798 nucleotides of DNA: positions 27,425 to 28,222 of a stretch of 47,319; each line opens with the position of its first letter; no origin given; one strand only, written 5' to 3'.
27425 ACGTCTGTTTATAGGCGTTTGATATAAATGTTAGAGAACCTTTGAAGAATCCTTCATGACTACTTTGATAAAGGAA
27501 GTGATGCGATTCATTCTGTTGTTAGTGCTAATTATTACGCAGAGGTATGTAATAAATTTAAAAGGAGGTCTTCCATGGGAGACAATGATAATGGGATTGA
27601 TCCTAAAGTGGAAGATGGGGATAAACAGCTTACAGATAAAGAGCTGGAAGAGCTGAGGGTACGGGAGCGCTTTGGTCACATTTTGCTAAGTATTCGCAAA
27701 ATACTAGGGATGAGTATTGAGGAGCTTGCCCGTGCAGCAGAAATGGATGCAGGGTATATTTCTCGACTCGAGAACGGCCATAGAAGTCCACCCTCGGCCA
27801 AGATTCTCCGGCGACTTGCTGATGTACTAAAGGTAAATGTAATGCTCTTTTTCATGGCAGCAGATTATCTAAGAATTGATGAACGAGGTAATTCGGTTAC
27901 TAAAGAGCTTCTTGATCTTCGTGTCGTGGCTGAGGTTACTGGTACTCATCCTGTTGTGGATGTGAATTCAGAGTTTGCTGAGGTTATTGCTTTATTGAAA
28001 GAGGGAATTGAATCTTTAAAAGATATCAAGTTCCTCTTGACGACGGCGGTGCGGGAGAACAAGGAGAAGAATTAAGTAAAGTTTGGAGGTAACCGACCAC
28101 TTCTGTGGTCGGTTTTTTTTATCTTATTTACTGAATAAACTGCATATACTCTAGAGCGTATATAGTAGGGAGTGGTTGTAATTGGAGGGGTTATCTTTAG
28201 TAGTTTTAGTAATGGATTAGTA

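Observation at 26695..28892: Two lipoprotein paralogs sharing a homogenised 252-nt 5' module, flanking an XRE regulator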

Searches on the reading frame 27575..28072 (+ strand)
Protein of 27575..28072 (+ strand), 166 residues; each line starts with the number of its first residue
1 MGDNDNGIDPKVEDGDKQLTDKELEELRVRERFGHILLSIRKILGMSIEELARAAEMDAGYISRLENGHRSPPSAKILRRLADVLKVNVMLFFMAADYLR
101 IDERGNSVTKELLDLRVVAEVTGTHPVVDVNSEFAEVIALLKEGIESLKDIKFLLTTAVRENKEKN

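Call 9: search_protein_families(library=pfam, proteins=[window:27575-28072:+], max_evalue=1)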
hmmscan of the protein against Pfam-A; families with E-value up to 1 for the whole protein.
window:27575-28072:+ (166 aa): 6 families
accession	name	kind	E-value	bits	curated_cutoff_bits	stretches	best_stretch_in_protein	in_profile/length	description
PF01381.28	HTH_3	-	2e-12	47.4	23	1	39-88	3-51/55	Helix-turn-helix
PF13560.12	HTH_31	-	1.7e-10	41.5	27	1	24-87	6-56/64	Helix-turn-helix domain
PF12844.13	HTH_19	-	4.8e-07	30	30.2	1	37-88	4-54/64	Helix-turn-helix domain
PF13443.12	HTH_26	-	0.00048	20.8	22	1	44-88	9-53/63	Cro/C1-type HTH DNA-binding domain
PF13413.12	HTH_25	-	0.0054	17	24.6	1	37-69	2-34/62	Helix-turn-helix domain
PF01047.28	MarR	-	0.14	12.5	24.6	1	35-64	7-36/59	MarR family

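Call 38: find_homologous_proteins(query=window:27575-28072:+, max_evalue=0.001)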
Query window:27575-28072:+ (166 aa): 2 proteins with E <= 0.001 among 336 candidates.
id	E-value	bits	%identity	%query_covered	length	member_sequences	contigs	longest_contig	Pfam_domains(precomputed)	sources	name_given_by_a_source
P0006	1.1e-98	345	100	100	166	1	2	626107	PF12844.14,PF01381.29,PF13560.13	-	-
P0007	5.4e-75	269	81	99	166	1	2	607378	PF12844.14,PF01381.29,PF13560.13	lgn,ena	-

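Call 54: search_protein_families(library=phrogs, proteins=[window:27575-28072:+], max_evalue=0.01)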
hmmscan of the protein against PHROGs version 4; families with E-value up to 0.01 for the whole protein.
window:27575-28072:+ (166 aa): 18 families
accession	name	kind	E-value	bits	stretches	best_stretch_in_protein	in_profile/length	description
phrog_8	-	transcription regulation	5.5e-12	46.8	1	13-126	149-235/346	transcriptional regulator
phrog_3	-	transcription regulation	1.1e-10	42.9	1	28-102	84-157/430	transcriptional repressor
phrog_2439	-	transcription regulation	1.5e-09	38.2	1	34-96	9-70/367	transcriptional regulator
phrog_5823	-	transcription regulation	1.4e-08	35.4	1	32-91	6-65/404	transcriptional regulator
phrog_35195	-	unknown function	2.2e-08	34.9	1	37-111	7-75/159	-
phrog_4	-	transcription regulation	7e-08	32.9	1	30-89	134-188/400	transcriptional repressor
phrog_1373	-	transcription regulation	1.3e-06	29.5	1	22-96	57-126/166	transcriptional regulator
phrog_7241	-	transcription regulation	2.3e-05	25.4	1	35-89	64-117/122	transcriptional regulator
phrog_2328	-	transcription regulation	8.3e-05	23.4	1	30-90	13-72/128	transcriptional repressor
phrog_30664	-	unknown function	0.00013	22.5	1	27-92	104-169/233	-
phrog_32768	-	unknown function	0.00018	21.4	1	34-153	11-123/446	-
phrog_2104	-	unknown function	0.00019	22.6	1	39-82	46-88/103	-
phrog_2967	-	transcription regulation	0.00019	22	1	30-89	8-66/225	transcriptional regulator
phrog_4836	-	transcription regulation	0.00024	21.7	1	32-93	75-135/194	CII-like regulator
phrog_34197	-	unknown function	0.0003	22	1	55-96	30-71/93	-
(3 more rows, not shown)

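Call 55: search_protein_families(library=padloc, proteins=[window:27575-28072:+], max_evalue=0.01)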
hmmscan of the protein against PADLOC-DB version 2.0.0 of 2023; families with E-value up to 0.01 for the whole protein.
window:27575-28072:+ (166 aa): 20 families
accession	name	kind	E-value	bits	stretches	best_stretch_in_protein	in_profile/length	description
PDLC02926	HTH_VI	-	2.2e-12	45.1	1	33-107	2-75/92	-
PDLC04142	capH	-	3e-08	32.6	1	33-94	7-60/103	capH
PDLC03666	Control_protein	-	2e-07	29.3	1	29-90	3-63/77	control protein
PDLC03954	RmrA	-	3.2e-07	27.6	1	34-97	12-74/380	-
PDLC03951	RmrA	-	2.5e-06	24.7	1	37-94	13-69/400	-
PDLC03943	RmrA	-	4.7e-06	23.9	1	39-96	9-65/370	-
PDLC03953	RmrA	-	6.2e-06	23.7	1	34-97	7-69/373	-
PDLC03949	RmrA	-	7.9e-06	23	1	41-101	11-69/363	-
PDLC03665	Control_protein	-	9.7e-06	23.8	1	28-71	4-48/77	control protein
PDLC03947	RmrA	-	2.1e-05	21.6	1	40-96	19-74/383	-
PDLC03944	RmrA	-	8.6e-05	19.7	1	37-97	11-69/384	-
PDLC03952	RmrA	-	0.00014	18.8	1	37-94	27-83/395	-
PDLC03955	RmrA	-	0.00022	18.6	1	36-94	24-81/371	-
PDLC03946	RmrA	-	0.00035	17.4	1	41-103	11-71/357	-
PDLC03945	RmrA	-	0.00055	17.2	1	34-99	4-67/394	-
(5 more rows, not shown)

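Call 73: search_solved_structures(query=window:27575-28072:+, max_evalue=0.01)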
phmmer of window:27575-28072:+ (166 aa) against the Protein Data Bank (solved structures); distinct sequences matched with E-value up to 0.01: 10.
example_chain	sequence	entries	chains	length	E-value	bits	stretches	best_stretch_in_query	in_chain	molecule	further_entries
7t5u_A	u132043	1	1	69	6.9e-06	29.6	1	31-92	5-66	Helix-turn-helix domain-containing protein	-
8bny_A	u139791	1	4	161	6.9e-05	26.3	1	34-105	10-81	Immunity repressor protein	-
3f51_A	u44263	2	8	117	7.3e-05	26.2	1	23-90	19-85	Clp gene regulator (ClgR)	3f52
2b5a_A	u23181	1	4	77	0.00011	25.6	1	25-94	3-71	C.BclI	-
5woq_A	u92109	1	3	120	0.00077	22.9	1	29-90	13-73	Transcriptional regulator ClgR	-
8tac_A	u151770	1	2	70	0.00092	22.7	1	25-87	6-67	DBP48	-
3ivp_A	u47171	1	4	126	0.0026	21.2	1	34-97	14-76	Putative transposon-related DNA-binding protein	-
3qq6_A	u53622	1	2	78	0.0035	20.8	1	33-90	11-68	HTH-type transcriptional regulator sinR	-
5tn0_A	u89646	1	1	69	0.0039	20.6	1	34-90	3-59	HTH-type transcriptional regulator SinR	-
1b0n_A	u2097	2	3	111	0.0082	19.6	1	34-92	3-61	PROTEIN (SINR PROTEIN) | HTH-TYPE TRANSCRIPTIONAL REGULATOR SINR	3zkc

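Call 84: search_protein_families(library=ncbifam, proteins=[window:27575-28072:+], max_evalue=0.01)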
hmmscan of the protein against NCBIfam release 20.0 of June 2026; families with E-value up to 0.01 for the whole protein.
window:27575-28072:+ (166 aa): 12 families
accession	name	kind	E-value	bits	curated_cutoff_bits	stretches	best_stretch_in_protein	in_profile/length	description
NF046032.1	TransRegSlrRBacil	equivalog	5.4e-07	29.8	250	1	34-97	3-66/149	HTH-type transcriptional regulator SlrR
NF041951.1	phage_RstR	subfamily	3.1e-06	27.4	80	1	33-95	3-64/108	RstR family transcriptional repressor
TIGR00270.2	TIGR00270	equivalog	1.2e-05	25.2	110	1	20-90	61-132/159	multiprotein bridging factor aMBF1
NF041677.1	trans_regClgR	equivalog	1.8e-05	24.8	170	1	29-111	5-87/113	transcriptional regulator ClgR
NF006015.0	PRK08154.1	subfamily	1.9e-05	23.9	204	1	16-96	14-93/314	anaerobic benzoate catabolism transcriptional regulator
NF007257.0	PRK09706.1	subfamily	0.0002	21.2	101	1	32-88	5-60/135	transcriptional repressor DicA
TIGR03070.1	couple_hipB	subfamily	0.00032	20.6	71.65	1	32-80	2-50/58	type II toxin-antitoxin system Y4mF family antitoxin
TIGR03830.1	CxxCG_CxxCG_HTH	subfamily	0.0011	18.7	61.8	1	37-81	70-116/127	type II TA system antitoxin MqsA family protein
NF010465.0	PRK13890.1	equivalog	0.0026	17.8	96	1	39-97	12-69/121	conjugal transfer protein TrbA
NF038139.1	Reg_Aceta_RamB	equivalog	0.0026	16.5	700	1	37-124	7-98/465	acetate metabolism transcriptional regulator RamB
NF052239.1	antitox_spr1629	equivalog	0.0031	16.6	335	1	33-97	3-66/377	spr1629 family repressor/antitoxin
NF007408.0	PRK09943.1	equivalog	0.0075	15.8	211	1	34-95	9-69/185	HTH-type transcriptional regulator PuuR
